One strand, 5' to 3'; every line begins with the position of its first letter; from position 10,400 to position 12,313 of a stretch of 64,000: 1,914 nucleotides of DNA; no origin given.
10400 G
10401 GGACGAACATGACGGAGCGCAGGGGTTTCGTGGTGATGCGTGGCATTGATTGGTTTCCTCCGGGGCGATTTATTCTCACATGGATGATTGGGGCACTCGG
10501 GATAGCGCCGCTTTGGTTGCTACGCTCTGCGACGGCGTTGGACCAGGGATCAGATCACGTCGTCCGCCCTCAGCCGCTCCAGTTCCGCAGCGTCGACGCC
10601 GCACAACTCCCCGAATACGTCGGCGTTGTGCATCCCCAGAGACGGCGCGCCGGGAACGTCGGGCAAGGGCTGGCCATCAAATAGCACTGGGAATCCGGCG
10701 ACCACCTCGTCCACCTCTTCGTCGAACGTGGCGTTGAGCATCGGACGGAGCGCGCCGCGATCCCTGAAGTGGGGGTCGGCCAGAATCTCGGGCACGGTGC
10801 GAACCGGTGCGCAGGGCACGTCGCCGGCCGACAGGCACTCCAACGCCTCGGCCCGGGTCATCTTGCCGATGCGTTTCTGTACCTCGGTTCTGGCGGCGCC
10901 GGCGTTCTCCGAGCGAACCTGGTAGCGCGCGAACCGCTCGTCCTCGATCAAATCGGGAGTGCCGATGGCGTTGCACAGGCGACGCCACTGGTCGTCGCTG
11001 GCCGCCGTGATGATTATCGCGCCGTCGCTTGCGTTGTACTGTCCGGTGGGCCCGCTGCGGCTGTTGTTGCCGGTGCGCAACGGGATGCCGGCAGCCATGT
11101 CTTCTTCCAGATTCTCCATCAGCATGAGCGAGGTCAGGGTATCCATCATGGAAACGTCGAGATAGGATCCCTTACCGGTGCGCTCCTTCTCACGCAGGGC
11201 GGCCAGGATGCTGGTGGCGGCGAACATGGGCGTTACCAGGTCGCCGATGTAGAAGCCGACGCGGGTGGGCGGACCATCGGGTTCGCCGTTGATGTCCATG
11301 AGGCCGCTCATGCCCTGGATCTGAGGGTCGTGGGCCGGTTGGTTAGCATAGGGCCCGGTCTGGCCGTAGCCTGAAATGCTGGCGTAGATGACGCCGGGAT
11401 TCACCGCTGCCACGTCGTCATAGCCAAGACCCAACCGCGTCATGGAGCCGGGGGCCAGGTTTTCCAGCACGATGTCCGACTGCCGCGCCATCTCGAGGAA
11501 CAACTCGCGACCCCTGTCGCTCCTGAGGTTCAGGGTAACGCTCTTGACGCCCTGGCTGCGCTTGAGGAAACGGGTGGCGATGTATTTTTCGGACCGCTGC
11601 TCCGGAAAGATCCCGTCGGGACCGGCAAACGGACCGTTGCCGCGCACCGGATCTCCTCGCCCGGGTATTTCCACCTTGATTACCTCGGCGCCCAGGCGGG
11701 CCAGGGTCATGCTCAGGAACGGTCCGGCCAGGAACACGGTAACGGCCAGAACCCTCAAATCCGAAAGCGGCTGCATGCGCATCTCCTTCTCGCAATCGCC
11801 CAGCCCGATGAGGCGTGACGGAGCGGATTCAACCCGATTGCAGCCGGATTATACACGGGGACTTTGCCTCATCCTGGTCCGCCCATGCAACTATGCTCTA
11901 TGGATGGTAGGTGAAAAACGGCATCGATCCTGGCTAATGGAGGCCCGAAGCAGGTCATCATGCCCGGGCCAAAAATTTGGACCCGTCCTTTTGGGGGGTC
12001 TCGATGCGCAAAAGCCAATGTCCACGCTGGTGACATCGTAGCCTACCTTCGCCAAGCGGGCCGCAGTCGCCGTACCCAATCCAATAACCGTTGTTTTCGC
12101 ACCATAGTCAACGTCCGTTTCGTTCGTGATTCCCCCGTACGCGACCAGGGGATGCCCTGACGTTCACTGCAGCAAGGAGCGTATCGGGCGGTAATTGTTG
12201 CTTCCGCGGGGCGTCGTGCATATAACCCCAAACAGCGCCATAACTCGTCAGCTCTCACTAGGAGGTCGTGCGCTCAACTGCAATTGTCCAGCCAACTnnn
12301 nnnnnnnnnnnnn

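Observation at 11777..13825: Strongly AT-rich single-gene islet carrying a dGTPase-family HD hydrolase: possible dNTP-depletion defence gene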

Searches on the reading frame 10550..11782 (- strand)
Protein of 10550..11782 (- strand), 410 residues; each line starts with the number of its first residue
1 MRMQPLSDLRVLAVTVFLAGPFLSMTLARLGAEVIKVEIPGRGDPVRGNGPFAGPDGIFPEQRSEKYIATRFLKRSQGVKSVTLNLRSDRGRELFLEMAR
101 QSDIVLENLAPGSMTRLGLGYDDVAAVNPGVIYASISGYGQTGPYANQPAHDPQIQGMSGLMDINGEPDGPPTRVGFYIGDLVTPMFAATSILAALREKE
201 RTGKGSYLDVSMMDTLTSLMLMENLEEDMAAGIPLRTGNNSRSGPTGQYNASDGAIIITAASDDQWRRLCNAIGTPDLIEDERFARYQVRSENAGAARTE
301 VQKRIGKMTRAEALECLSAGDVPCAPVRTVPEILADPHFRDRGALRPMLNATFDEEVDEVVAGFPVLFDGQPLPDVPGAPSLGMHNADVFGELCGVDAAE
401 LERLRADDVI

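Call 43: find_homologous_proteins(query=window:10550-11782:-, max_evalue=1e-100)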
Query window:10550-11782:- (410 aa): 658 proteins with E <= 1e-100 among 8000 candidates; the best 120 are listed.
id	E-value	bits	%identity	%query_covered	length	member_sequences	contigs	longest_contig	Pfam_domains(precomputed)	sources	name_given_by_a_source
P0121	3.0e-264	894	98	100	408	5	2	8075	PF02515.23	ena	-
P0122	1.8e-244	829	90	100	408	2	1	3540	PF02515.23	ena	-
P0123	1.4e-243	826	92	98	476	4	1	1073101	PF02515.23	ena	-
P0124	9.9e-243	824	91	100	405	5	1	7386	PF02515.23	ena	-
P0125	5.6e-242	821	91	100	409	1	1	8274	PF02515.23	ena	-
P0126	3.6e-241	818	88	100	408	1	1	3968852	PF02515.23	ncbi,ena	-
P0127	1.2e-240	817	88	100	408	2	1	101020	PF02515.23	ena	-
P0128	4.1e-240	815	89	100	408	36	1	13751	PF02515.23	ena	-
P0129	5.9e-239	811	88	100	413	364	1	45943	PF02515.23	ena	-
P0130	1.3e-238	810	89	100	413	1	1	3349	PF02515.23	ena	-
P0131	6.1e-237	805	88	100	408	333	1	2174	PF02515.23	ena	-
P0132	1.2e-236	804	88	100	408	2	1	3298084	PF02515.23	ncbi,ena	-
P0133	9.1e-236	801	88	100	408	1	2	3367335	PF02515.23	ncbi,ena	-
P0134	4.6e-234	795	88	100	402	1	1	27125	PF02515.23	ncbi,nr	ncbi:MAG: CoA transferase [Dehalococcoidia bacterium]|nr:CoA transferase [Dehalococcoidia bacterium]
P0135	1.1e-231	787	87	96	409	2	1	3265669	PF02515.23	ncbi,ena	-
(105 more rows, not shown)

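Call 44: find_encoding_contigs(protein=P0121, flank=8000, max_places=6)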
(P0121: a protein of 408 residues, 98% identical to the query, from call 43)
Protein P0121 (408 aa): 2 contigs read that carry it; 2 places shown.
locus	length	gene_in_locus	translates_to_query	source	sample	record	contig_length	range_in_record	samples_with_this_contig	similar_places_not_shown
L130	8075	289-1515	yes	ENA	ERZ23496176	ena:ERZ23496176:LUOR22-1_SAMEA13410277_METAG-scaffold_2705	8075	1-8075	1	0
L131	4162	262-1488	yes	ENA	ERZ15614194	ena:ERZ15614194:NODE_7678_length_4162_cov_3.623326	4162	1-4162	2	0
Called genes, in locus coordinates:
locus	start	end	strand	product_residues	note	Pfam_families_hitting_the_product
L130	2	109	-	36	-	?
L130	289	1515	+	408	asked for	PF02515:CoA_transf_3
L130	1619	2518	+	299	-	PF03328:HpcH_HpaI, PF15617:C-C_Bond_Lyase (faint)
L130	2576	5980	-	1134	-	PF02687:FtsX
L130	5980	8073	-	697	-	?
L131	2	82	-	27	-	?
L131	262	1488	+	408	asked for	PF02515:CoA_transf_3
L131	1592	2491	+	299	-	PF03328:HpcH_HpaI, PF15617:C-C_Bond_Lyase (faint)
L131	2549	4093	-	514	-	PF02687:FtsX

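Call 45: find_encoding_contigs(protein=P0123, flank=8000, max_places=4)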
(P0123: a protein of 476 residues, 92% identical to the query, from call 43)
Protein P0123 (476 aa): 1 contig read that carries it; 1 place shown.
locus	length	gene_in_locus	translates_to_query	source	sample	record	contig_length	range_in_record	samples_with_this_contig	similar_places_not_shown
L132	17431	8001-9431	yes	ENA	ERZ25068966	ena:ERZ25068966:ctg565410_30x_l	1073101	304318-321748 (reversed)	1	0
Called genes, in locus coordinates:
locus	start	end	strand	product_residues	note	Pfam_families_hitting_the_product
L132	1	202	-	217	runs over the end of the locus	PF14114:DUF4286 (faint)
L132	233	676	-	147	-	PF04343:DUF488, PF22751:DUF488-N3a (weak)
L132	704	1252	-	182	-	-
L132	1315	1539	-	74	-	-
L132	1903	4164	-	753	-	PF01315:Ald_Xan_dh_C, PF02738:MoCoBD_1, PF20256:MoCoBD_2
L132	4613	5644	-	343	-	PF00174:Oxidored_molyb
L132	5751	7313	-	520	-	-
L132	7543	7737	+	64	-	-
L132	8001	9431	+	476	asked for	PF02515:CoA_transf_3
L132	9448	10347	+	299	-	PF03328:HpcH_HpaI, PF15617:C-C_Bond_Lyase (faint)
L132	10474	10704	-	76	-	PF04480:DUF559, PF18741:MTES_1575 (weak)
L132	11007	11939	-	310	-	PF09296:NUDIX-like, PF09297:Zn_ribbon_NUD, PF00293:NUDIX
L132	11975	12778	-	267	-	PF00378:ECH_1, PF16113:ECH_2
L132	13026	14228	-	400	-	PF02515:CoA_transf_3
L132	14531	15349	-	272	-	PF00106:adh_short, PF08659:KR (weak), PF13561:adh_short_C2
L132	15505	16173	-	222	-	-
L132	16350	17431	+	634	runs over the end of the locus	PF16177:ACAS_N, PF00501:AMP-binding, PF13193:AMP-binding_C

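Call 46: find_encoding_contigs(protein=P0126, flank=8000, max_places=4)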
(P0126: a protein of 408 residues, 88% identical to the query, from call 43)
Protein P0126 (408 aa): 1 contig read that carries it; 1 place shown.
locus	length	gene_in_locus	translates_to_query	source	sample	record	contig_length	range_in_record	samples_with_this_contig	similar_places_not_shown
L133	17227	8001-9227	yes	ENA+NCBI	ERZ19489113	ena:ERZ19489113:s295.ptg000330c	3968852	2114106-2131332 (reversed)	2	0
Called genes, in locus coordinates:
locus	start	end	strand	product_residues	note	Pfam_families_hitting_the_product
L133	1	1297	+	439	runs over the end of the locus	PF14281:PDDEXK_4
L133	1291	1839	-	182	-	-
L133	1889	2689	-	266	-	-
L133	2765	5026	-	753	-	PF01315:Ald_Xan_dh_C, PF02738:MoCoBD_1, PF20256:MoCoBD_2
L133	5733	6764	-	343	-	PF00174:Oxidored_molyb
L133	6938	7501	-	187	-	PF05685:Uma2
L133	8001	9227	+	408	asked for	PF02515:CoA_transf_3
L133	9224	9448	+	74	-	-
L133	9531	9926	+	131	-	-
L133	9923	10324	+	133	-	-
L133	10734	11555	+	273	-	PF00294:PfkB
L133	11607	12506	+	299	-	PF03328:HpcH_HpaI, PF15617:C-C_Bond_Lyase (faint)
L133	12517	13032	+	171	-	-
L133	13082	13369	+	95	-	-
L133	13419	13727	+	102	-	-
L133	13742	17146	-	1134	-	PF02687:FtsX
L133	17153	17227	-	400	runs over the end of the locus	PF09217:EcoRII-N, PF09019:EcoRII-C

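Call 67: find_encoding_contigs(protein=P0132, flank=6000, max_places=3)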
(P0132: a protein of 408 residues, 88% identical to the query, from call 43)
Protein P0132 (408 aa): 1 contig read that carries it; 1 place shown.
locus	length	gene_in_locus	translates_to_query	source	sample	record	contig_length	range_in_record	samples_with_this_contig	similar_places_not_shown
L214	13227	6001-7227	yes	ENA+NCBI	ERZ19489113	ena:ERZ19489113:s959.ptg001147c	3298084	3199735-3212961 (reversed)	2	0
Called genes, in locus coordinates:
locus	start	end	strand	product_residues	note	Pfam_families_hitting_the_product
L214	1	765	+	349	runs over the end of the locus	PF08450:SGL (faint), PF13449:Phytase-like (faint), PF17170:DUF5128 (faint), PF24684:Vgb_lyase (weak), PF01436:NHL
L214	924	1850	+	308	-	PF13714:PEP_mutase, PF00463:ICL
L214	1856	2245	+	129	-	PF04134:DCC1-like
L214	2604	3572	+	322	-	PF00892:EamA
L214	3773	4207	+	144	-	PF08279:HTH_11 (faint), PF13404:HTH_AsnC-type, PF13412:HTH_24, PF01037:AsnC_trans_reg, PF22482:AsnC_trans_reg_3 (weak)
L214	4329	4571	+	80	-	PF13237:Fer4_10 (faint), PF14697:Fer4_21 (faint), PF13183:Fer4_8 (faint), PF12838:Fer4_7 (weak), PF13484:Fer4_16 (faint), PF00037:Fer4 (weak)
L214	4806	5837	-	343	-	PF00174:Oxidored_molyb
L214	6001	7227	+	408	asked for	PF02515:CoA_transf_3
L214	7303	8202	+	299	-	PF03328:HpcH_HpaI, PF15617:C-C_Bond_Lyase (faint)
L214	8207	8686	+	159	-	-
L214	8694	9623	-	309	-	PF09296:NUDIX-like, PF09297:Zn_ribbon_NUD, PF00293:NUDIX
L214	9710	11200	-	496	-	PF00324:AA_permease, PF13520:AA_permease_2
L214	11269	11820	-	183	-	-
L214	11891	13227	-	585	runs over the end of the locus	PF03602:Cons_hypoth95 (faint), PF01555:N6_N4_Mtase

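Call 68: find_encoding_contigs(protein=P0127, flank=6000, max_places=3)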
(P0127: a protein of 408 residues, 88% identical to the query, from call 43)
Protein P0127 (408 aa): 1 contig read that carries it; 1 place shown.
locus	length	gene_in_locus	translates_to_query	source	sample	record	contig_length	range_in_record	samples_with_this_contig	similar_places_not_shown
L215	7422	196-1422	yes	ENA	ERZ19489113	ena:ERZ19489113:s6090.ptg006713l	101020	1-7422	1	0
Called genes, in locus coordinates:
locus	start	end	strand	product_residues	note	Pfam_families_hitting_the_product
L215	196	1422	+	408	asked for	PF02515:CoA_transf_3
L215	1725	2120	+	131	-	-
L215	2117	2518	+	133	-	-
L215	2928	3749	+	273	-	PF00294:PfkB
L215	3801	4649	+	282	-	PF15617:C-C_Bond_Lyase (faint), PF03328:HpcH_HpaI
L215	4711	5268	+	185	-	-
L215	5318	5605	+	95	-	-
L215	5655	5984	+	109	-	-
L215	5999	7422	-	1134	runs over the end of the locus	PF02687:FtsX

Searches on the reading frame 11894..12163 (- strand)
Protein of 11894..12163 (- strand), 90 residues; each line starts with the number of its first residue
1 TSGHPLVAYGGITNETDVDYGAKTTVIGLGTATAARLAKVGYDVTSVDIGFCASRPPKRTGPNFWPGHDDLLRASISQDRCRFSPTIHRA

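Call 54: search_protein_families(library=pfam, proteins=[window:11894-12163:-], max_evalue=10)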
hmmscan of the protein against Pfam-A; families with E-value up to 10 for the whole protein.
seq(90 aa): 1 family
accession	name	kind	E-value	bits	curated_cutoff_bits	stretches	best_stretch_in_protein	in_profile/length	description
PF03721.20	UDPG_MGDP_dh_N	-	0.12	12.3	27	1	23-50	2-32/187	UDP-glucose/GDP-mannose dehydrogenase family, NAD binding domain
